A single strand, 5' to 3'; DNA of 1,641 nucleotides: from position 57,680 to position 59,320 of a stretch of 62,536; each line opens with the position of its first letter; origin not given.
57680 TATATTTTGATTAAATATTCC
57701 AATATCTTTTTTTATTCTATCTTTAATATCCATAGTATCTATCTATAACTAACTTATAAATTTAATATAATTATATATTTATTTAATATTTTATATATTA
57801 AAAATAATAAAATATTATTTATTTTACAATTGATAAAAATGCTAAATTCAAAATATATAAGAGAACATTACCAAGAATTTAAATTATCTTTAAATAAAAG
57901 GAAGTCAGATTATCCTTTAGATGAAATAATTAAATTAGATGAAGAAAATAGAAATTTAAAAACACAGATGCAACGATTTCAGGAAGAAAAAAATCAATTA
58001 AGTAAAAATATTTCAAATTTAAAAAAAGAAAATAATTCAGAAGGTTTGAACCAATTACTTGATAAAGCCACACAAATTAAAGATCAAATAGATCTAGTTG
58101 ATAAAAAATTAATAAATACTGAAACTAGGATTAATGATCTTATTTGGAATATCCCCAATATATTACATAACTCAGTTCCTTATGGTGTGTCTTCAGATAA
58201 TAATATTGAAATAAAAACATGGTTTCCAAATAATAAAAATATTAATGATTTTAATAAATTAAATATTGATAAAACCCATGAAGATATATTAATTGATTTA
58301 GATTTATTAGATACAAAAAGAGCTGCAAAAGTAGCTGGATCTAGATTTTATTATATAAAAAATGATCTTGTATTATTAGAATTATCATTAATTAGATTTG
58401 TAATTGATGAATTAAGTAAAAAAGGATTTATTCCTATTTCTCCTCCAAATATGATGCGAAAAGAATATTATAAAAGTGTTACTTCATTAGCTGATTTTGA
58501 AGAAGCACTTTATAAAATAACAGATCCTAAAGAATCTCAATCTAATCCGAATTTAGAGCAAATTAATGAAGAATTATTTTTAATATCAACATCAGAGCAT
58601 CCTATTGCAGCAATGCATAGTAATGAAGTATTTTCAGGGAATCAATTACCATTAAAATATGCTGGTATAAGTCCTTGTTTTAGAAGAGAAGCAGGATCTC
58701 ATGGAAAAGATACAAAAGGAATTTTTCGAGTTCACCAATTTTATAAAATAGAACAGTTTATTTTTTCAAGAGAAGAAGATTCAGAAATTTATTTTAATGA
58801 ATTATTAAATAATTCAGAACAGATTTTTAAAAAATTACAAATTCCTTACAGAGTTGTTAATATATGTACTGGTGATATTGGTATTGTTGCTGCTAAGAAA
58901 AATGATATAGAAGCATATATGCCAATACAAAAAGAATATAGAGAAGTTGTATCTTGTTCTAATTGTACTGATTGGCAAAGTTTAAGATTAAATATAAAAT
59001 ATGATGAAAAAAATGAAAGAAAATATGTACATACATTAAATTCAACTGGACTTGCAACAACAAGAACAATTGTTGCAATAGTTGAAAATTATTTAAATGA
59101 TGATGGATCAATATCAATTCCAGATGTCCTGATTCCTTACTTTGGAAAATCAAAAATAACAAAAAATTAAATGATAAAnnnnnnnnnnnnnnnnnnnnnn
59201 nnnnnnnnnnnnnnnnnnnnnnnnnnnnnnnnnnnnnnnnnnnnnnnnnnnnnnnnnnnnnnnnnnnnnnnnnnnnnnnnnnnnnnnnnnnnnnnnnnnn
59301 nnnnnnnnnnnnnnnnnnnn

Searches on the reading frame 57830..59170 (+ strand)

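Call 72: search_protein_families(library=pfam, proteins=[window:57830-59170:+], max_evalue=0.00001)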
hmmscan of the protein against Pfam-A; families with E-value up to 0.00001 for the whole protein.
window:57830-59170:+ (446 aa): 2 families
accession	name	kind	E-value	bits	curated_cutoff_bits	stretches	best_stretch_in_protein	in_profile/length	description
PF00587.30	tRNA-synt_2b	-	3.3e-44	151.5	29.3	1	244-421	5-179/179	tRNA synthetase class II core domain (G, H, P, S and T)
PF02403.27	Seryl_tRNA_N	-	5.4e-21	75.3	28.2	1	4-111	1-107/108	Seryl-tRNA synthetase N-terminal domain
